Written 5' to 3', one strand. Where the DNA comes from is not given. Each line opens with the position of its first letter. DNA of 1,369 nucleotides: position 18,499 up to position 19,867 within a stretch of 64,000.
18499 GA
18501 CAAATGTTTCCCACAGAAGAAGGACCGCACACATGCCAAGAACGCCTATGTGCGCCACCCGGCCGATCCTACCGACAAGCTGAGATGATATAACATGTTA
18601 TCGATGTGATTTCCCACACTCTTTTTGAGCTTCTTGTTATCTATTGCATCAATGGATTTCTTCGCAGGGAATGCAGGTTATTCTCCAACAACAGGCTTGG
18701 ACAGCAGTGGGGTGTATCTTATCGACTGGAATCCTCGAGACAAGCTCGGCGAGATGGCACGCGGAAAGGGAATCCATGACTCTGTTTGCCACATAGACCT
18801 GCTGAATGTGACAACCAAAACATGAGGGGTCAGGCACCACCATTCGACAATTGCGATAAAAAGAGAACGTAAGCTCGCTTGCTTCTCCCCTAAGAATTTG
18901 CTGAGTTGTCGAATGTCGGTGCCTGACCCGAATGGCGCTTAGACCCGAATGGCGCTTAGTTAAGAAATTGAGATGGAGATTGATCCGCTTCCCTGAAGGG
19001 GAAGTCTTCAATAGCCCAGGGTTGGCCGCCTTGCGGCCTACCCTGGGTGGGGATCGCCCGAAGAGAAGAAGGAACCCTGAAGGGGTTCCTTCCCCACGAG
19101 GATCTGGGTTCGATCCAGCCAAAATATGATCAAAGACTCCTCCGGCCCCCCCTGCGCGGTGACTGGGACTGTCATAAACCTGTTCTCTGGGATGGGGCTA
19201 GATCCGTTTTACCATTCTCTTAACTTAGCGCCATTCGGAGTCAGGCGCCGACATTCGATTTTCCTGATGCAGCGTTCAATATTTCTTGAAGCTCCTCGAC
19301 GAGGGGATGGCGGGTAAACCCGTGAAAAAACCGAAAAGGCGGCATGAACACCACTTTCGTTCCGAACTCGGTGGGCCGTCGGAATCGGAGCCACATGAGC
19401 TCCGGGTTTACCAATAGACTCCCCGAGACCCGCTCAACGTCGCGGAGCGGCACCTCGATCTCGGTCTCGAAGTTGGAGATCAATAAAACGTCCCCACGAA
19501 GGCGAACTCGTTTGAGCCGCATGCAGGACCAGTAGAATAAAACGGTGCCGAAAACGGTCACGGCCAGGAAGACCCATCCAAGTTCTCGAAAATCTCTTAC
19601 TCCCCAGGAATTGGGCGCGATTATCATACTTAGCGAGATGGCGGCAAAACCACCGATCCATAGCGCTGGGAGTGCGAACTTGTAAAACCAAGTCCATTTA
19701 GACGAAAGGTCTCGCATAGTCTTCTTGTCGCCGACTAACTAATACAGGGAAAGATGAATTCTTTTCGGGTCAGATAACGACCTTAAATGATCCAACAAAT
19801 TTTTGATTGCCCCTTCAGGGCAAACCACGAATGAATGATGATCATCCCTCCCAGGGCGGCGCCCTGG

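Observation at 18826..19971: MITE-like element with 35-bp terminal inverted repeats and solo repeat-end copies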

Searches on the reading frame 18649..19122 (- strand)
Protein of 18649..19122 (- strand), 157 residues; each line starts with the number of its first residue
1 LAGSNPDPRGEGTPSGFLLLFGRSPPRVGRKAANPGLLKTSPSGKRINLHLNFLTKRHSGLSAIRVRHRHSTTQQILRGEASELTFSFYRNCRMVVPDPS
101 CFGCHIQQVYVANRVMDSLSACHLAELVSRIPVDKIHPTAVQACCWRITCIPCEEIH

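Call 11: search_protein_families(library=pfam, proteins=[window:18649-19122:-], max_evalue=0.01)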
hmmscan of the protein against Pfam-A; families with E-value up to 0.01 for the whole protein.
window:18649-19122:- (157 aa): 0 families

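Call 79: find_homologous_proteins(query=window:18649-19122:-, max_evalue=0.001)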
Query window:18649-19122:- (157 aa): 1 proteins with E <= 0.001 among 26 candidates.
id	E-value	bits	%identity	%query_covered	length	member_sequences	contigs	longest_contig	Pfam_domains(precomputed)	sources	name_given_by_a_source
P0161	4.3e-26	110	87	39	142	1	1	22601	-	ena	-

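Call 81: find_encoding_contigs(protein=P0161, flank=6000, max_places=3)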
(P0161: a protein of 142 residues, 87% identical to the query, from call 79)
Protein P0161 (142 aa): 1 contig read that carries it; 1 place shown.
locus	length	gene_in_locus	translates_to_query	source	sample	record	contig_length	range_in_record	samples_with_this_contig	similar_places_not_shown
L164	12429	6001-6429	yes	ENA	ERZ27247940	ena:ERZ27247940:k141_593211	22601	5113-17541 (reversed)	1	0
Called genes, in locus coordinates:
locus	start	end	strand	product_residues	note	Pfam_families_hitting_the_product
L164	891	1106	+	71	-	-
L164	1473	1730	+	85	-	-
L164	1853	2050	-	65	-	-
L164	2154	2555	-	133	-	PF00903:Glyoxalase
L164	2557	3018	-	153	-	-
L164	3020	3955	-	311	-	PF12833:HTH_18, PF00165:HTH_AraC, PF06445:GyrI-like, PF14526:Cass2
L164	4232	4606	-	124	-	-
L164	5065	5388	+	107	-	PF04014:MazE_antitoxin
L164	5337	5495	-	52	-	-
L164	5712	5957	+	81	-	-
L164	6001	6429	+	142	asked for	-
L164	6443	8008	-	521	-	PF02661:Fic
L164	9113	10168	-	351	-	PF01464:SLT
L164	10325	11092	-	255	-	PF17292:POB3_N (faint)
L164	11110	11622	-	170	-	PF05573:NosL (weak)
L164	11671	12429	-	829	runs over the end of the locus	PF04945:YHS, PF19335:HMBD, PF00122:E1-E2_ATPase, PF00702:Hydrolase, PF12710:HAD (faint), PF08282:Hydrolase_3 (faint)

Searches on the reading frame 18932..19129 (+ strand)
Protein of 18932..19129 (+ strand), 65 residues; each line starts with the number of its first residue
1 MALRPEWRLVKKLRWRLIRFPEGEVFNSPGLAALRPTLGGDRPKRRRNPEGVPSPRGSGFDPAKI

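Call 89: search_protein_representatives(protein=window:18932-19129:+)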
Query: 65 residues. Proteins with E-value up to 0.001 (for the whole library): 3; up to 1e-10: 1; up to 1e-30: 0. The best 3 are listed.
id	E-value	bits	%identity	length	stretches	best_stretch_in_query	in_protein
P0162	1.5e-25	104.3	94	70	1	3-55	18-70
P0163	1.0e-09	54.1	59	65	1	3-53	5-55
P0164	3.8e-04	36.4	37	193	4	19-53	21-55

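Call 90: find_encoding_contigs(protein=P0163, flank=3000, max_places=4)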
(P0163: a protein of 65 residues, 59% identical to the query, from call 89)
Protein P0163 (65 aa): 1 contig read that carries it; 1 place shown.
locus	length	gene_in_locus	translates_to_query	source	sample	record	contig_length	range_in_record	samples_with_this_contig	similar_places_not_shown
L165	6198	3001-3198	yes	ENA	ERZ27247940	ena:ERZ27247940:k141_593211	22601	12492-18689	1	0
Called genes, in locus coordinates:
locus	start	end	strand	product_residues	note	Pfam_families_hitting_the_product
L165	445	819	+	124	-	-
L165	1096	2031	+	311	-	PF12833:HTH_18, PF00165:HTH_AraC, PF06445:GyrI-like, PF14526:Cass2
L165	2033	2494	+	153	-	-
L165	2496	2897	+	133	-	PF00903:Glyoxalase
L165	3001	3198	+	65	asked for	-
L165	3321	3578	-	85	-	-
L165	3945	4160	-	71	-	-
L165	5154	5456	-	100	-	PF01381:HTH_3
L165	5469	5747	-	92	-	PF05015:HigB-like_toxin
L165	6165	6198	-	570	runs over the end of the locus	PF00899:ThiF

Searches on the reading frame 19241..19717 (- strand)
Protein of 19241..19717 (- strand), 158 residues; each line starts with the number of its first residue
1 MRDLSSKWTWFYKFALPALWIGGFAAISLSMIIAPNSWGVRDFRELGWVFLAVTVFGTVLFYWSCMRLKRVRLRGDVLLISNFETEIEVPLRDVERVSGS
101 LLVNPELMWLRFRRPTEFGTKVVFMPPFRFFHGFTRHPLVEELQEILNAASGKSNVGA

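Call 11: search_protein_families(library=pfam, proteins=[window:19241-19717:-], max_evalue=0.01)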
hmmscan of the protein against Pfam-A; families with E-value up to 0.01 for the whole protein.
window:19241-19717:- (158 aa): 0 families

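Call 12: find_encoding_contigs(protein=window:19241-19717:-, flank=10000, max_places=10)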
Protein window:19241-19717:- (158 aa): 4 contigs read that carry it; 2 places shown.
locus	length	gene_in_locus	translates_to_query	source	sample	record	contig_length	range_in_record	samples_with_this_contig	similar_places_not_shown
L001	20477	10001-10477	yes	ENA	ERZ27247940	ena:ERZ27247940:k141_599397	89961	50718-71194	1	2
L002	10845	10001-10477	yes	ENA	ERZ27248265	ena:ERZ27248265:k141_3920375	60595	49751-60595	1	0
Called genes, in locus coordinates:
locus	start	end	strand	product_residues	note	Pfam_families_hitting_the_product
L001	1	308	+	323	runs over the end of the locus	PF00248:Aldo_ket_red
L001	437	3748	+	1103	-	PF26549:Tricorn_N, PF07676:PD40 (weak), PF26549:Tricorn_N, PF26550:Tricorn_2nd, PF07676:PD40, PF14684:Tricorn_C1, PF14685:PDZ_Tricorn, PF03572:Peptidase_S41, +2 more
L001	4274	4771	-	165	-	PF00011:HSP20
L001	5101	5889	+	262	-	PF00378:ECH_1, PF16113:ECH_2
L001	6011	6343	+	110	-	PF01883:FeS_assembly_P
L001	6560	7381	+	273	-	PF00378:ECH_1, PF16113:ECH_2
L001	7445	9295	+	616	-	PF02554:CstA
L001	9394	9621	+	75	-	PF06902:Fer4_19 (weak), PF13370:Fer4_13, PF13459:Fer4_15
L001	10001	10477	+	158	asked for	-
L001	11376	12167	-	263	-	PF01381:HTH_3, PF12844:HTH_19, PF13560:HTH_31, PF13238:AAA_18 (weak), PF01202:SKI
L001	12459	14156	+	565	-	PF00378:ECH_1, PF16113:ECH_2 (weak)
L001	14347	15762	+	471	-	PF05138:PaaA_PaaC (faint)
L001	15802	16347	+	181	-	PF13085:Fer2_3 (faint), PF00111:Fer2, PF01799:Fer2_2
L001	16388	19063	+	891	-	PF01315:Ald_Xan_dh_C, PF02738:MoCoBD_1, PF20256:MoCoBD_2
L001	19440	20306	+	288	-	PF00291:PALP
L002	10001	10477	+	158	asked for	-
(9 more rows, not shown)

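Call 15: find_homologous_proteins(query=window:19241-19717:-)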
Query window:19241-19717:- (158 aa): 40 proteins with E <= 0.001 among 97 candidates.
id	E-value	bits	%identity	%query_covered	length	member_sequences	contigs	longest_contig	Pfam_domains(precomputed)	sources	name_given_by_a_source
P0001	1.0e-101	356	100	100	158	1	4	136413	-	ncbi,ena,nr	ncbi:MAG: hypothetical protein LAO31_06795 [Acidobacteriia bacterium]|nr:hypothetical protein [Terri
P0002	9.7e-93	326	90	100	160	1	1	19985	-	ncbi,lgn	ncbi:MAG: hypothetical protein WBN92_20430 [Terriglobia bacterium]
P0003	1.5e-82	293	84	100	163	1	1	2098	-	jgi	jgi:hypothetical protein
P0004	2.3e-81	289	81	99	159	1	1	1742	-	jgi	jgi:hypothetical protein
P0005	1.4e-55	205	60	96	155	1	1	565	-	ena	-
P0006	1.0e-54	203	61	99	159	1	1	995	-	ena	-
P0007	1.6e-54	202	60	98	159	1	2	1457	-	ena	-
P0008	2.2e-54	202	62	96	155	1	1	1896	-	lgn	-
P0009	1.1e-53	199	84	68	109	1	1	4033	-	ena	-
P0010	3.3e-53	198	60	94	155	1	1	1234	-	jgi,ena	jgi:hypothetical protein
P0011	5.9e-52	194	58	99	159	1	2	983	-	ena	-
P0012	1.6e-50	189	61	94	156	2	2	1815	-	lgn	-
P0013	2.5e-50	188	58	93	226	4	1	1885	PF13174.13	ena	-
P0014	5.3e-50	187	57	95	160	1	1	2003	-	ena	-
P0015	7.0e-50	187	61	92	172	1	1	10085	-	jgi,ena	-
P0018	2.7e-49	185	55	95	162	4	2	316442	-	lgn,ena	-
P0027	4.8e-47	178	52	97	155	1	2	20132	-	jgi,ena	jgi:hypothetical protein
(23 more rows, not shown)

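Call 16: find_encoding_contigs(protein=P0002, flank=10000, max_places=4)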
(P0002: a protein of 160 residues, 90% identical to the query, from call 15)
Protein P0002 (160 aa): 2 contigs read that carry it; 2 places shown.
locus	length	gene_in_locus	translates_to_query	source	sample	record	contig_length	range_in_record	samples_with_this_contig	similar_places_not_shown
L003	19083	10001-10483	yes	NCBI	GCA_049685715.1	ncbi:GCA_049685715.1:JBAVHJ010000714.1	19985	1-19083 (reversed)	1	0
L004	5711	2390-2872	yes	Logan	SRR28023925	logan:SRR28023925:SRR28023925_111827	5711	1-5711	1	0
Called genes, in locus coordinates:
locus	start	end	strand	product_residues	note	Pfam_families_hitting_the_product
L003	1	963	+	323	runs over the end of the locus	PF00248:Aldo_ket_red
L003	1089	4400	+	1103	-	PF26549:Tricorn_N, PF07676:PD40 (weak), PF26549:Tricorn_N, PF26550:Tricorn_2nd, PF07676:PD40, PF14684:Tricorn_C1, PF14685:PDZ_Tricorn, PF03572:Peptidase_S41, +2 more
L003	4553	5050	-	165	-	PF00011:HSP20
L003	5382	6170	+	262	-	PF00378:ECH_1, PF16113:ECH_2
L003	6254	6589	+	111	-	PF01883:FeS_assembly_P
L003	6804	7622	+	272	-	PF00378:ECH_1, PF16113:ECH_2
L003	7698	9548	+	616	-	PF02554:CstA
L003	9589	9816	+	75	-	PF06902:Fer4_19 (weak), PF13370:Fer4_13, PF13459:Fer4_15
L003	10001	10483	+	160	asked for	-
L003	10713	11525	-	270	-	PF01381:HTH_3, PF12844:HTH_19 (weak), PF13560:HTH_31 (weak), PF13238:AAA_18 (faint), PF01202:SKI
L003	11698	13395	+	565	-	PF00378:ECH_1, PF16113:ECH_2 (weak)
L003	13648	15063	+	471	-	PF05138:PaaA_PaaC (faint)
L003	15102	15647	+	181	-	PF13085:Fer2_3 (weak), PF00111:Fer2, PF01799:Fer2_2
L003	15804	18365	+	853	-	PF01315:Ald_Xan_dh_C, PF02738:MoCoBD_1, PF20256:MoCoBD_2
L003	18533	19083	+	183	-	PF00291:PALP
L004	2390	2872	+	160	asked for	-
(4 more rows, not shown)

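Call 17: find_encoding_contigs(protein=P0003, flank=5000, max_places=3)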
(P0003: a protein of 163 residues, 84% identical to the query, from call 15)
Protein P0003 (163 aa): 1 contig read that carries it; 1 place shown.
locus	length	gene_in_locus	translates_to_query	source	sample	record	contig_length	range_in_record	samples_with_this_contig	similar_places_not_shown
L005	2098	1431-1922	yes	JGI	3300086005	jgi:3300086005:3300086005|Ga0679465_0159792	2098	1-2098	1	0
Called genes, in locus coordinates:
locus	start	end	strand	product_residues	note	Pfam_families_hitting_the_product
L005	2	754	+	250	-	?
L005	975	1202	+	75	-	PF06902:Fer4_19, PF13370:Fer4_13, PF13459:Fer4_15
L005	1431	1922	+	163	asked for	-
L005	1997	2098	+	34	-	?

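Call 18: find_encoding_contigs(protein=P0009, flank=5000, max_places=3)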
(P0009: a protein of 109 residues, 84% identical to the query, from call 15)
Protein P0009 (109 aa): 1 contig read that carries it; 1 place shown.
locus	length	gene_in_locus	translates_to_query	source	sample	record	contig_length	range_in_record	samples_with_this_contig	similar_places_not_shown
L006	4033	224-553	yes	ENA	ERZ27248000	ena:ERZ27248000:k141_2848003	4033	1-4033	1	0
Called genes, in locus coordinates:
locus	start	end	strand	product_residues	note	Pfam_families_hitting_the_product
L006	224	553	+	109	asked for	-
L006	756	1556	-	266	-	PF13560:HTH_31 (weak), PF01381:HTH_3, PF12844:HTH_19 (faint), PF13413:HTH_25 (faint), PF01202:SKI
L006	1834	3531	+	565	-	PF00378:ECH_1, PF16113:ECH_2 (weak)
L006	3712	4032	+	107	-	?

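Call 69: find_encoding_contigs(protein=P0018, flank=4000, max_places=2)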
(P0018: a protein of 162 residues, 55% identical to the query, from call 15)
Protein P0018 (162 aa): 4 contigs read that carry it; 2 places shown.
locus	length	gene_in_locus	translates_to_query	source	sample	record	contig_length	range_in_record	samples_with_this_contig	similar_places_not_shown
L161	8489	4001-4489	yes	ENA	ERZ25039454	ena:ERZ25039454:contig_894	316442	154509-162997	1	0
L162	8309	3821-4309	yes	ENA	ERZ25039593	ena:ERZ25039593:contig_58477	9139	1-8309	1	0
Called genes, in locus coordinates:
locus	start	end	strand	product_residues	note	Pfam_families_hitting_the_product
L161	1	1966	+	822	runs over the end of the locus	PF20437:LonC_helical, PF13654:AAA_32, PF20436:LonB_AAA-LID, PF05362:Lon_C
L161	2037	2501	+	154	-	-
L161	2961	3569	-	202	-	PF13489:Methyltransf_23, PF01135:PCMT, PF01209:Ubie_methyltran, PF06325:PrmA, PF13847:Methyltransf_31, PF08241:Methyltransf_11, PF08242:Methyltransf_12, PF13649:Methyltransf_25, +1 more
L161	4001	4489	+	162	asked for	-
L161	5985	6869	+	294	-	PF00211:Guanylate_cyc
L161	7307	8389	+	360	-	PF00004:AAA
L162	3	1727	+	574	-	?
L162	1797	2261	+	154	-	-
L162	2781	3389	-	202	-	PF13489:Methyltransf_23, PF01135:PCMT, PF01209:Ubie_methyltran, PF06325:PrmA, PF13847:Methyltransf_31, PF08241:Methyltransf_11, PF08242:Methyltransf_12, PF13649:Methyltransf_25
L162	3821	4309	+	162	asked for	-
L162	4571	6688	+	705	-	PF02743:dCache_1, PF22673:MCP-like_PDC_1, PF00211:Guanylate_cyc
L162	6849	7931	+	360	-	PF00004:AAA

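Call 70: find_encoding_contigs(protein=P0027, flank=4000, max_places=2)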
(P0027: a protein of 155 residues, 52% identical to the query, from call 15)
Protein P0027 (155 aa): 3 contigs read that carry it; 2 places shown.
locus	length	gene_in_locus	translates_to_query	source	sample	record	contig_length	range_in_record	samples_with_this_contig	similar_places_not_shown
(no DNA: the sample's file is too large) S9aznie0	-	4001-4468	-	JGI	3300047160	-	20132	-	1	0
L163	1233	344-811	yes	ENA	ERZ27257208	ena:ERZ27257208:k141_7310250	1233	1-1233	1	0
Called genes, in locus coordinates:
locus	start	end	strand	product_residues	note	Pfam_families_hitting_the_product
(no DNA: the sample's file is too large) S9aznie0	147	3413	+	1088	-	PF02412:TSP_3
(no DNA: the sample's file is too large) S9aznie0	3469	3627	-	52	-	-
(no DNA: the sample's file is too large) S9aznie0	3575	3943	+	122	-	-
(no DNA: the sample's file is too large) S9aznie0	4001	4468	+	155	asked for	-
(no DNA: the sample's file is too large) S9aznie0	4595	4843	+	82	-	-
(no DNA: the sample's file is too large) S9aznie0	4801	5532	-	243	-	?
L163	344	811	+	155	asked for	-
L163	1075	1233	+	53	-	?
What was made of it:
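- Homologues of the 158-aa gene sit in unrelated contexts (calls 69, 70).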
